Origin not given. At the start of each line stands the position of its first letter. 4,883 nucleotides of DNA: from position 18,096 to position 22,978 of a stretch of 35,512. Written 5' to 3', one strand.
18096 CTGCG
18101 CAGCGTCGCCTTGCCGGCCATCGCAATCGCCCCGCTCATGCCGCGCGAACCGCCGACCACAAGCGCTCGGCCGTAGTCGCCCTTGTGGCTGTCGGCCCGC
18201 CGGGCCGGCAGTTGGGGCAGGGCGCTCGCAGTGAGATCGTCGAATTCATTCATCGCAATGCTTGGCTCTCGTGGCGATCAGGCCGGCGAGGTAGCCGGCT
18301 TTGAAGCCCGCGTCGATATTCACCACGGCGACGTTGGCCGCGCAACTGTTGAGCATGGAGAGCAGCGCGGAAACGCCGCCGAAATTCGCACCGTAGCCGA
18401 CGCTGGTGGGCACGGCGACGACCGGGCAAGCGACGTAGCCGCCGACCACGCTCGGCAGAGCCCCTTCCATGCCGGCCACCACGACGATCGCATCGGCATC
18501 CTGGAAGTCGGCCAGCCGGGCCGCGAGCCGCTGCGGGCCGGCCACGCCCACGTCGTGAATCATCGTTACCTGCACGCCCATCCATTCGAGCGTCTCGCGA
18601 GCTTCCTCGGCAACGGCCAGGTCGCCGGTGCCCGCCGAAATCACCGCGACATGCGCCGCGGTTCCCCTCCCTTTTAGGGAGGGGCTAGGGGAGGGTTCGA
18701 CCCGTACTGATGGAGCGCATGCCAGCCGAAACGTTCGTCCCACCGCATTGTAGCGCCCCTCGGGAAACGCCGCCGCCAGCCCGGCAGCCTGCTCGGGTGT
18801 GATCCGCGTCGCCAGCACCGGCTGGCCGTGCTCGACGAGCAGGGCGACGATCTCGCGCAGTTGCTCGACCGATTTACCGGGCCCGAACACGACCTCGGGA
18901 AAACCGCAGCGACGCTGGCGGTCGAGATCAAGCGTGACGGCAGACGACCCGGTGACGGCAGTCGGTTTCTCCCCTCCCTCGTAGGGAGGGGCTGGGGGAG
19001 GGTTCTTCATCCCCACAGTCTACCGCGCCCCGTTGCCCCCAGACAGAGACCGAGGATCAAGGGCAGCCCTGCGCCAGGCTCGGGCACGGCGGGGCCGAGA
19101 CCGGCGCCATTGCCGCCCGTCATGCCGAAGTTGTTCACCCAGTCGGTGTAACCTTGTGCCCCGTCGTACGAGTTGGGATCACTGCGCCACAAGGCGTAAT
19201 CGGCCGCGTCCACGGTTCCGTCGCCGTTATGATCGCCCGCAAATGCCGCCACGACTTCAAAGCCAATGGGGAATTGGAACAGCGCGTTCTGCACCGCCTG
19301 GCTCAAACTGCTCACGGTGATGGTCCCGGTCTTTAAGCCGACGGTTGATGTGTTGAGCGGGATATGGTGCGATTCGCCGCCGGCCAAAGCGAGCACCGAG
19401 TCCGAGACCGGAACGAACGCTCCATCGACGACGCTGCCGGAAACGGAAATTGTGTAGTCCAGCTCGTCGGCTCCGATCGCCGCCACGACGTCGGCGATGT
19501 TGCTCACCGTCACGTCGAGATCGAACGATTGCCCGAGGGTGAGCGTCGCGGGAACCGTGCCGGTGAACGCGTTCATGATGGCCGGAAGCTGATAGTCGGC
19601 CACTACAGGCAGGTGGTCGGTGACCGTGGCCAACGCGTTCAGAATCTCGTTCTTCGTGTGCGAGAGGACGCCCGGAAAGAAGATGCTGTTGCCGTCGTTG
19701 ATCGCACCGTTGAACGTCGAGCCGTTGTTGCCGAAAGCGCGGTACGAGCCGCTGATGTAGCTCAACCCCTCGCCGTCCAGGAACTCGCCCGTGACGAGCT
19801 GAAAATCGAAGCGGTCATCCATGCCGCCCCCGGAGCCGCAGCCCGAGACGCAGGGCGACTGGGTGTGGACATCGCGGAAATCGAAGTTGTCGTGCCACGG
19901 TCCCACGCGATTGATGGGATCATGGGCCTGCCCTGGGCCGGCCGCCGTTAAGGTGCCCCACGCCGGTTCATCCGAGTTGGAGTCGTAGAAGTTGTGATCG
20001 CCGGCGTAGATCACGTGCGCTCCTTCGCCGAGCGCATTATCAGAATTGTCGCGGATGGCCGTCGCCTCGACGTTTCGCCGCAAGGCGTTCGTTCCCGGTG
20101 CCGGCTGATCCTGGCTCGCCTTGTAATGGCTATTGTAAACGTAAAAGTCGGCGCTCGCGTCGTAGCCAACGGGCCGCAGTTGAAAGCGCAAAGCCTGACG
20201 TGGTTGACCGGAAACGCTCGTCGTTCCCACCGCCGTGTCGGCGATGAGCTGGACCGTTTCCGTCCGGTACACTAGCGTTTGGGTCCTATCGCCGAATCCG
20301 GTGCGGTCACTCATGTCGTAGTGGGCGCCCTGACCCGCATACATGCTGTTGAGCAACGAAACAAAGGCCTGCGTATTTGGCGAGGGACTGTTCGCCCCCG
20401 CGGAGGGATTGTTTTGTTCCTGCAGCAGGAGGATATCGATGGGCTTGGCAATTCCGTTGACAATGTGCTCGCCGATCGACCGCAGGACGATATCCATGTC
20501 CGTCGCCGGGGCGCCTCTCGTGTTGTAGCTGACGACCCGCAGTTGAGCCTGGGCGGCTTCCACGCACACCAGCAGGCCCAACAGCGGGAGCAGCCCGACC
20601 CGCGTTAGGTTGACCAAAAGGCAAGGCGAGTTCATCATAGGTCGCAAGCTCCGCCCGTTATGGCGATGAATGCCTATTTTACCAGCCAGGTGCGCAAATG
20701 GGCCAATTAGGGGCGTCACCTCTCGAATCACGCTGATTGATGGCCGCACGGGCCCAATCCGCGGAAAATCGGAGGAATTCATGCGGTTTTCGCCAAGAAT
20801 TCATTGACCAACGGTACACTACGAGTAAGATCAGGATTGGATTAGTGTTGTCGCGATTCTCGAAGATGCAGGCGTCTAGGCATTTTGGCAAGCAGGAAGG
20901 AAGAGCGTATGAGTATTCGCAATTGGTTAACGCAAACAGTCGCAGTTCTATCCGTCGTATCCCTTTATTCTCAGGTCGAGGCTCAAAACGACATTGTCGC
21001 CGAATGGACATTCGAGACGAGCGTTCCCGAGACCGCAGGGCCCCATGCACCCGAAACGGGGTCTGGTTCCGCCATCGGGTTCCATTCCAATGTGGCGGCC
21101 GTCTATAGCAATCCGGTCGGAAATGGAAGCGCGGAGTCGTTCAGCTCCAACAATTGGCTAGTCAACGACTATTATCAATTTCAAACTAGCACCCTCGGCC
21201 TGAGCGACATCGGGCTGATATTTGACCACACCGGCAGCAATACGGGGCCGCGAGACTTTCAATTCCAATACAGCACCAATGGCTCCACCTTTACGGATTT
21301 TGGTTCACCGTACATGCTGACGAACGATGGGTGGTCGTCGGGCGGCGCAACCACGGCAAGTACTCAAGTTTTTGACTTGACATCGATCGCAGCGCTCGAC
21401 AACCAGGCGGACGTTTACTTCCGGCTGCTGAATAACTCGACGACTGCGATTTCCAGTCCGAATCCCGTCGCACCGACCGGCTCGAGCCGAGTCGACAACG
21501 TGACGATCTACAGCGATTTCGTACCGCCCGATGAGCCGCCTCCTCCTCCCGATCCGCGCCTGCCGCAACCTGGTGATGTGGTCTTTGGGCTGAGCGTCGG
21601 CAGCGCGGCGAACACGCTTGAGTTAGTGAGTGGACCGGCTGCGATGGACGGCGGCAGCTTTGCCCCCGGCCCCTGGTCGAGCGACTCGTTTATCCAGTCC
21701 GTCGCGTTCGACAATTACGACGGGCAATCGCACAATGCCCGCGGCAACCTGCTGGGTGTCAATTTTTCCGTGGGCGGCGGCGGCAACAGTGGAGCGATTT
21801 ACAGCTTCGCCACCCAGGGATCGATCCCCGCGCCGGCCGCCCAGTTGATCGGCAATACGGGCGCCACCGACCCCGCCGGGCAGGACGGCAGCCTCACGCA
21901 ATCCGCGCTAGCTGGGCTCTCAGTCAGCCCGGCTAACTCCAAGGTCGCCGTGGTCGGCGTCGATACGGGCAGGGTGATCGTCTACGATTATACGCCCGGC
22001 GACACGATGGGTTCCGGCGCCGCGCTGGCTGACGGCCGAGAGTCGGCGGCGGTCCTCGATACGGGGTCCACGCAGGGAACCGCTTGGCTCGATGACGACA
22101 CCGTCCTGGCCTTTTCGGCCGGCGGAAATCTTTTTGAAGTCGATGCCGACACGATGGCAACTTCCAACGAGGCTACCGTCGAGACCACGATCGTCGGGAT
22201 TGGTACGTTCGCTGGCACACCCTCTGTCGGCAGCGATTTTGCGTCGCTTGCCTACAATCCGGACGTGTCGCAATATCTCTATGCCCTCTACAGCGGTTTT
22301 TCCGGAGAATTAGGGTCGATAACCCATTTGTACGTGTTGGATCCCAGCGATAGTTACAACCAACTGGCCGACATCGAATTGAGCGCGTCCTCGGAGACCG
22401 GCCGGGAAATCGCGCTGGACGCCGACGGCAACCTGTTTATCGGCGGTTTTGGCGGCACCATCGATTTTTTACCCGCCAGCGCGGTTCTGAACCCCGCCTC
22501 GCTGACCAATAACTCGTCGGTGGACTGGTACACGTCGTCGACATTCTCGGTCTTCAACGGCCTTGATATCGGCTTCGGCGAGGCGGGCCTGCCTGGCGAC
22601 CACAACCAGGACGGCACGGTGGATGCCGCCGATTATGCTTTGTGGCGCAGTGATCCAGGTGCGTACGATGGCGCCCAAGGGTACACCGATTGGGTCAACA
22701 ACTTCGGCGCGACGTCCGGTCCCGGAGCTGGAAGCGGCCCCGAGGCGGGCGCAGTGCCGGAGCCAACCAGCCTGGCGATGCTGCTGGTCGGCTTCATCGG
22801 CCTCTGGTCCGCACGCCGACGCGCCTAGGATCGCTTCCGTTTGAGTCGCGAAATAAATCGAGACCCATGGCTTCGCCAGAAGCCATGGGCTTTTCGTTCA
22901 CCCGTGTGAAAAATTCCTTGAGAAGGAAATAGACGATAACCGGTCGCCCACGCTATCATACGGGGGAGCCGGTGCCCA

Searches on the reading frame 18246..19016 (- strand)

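Call 9: search_protein_families(library=pfam, proteins=[window:18246-19016:-], max_evalue=0.001)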
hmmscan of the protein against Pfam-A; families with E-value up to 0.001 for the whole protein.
window:18246-19016:- (256 aa): 1 family
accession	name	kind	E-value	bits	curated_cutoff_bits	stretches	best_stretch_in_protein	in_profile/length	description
PF00731.26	AIRC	-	1.1e-14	54.6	30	1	123-249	2-128/148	AIR carboxylase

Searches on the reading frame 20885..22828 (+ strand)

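Call 9: search_protein_families(library=pfam, proteins=[window:20885-22828:+], max_evalue=0.001)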
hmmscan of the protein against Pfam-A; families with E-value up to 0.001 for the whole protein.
window:20885-22828:+ (647 aa): 1 family
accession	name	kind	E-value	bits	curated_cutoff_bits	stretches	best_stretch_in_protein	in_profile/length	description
PF07589.16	PEP-CTERM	-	5.2e-05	23.6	20.7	1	623-646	1-24/24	PEP-CTERM motif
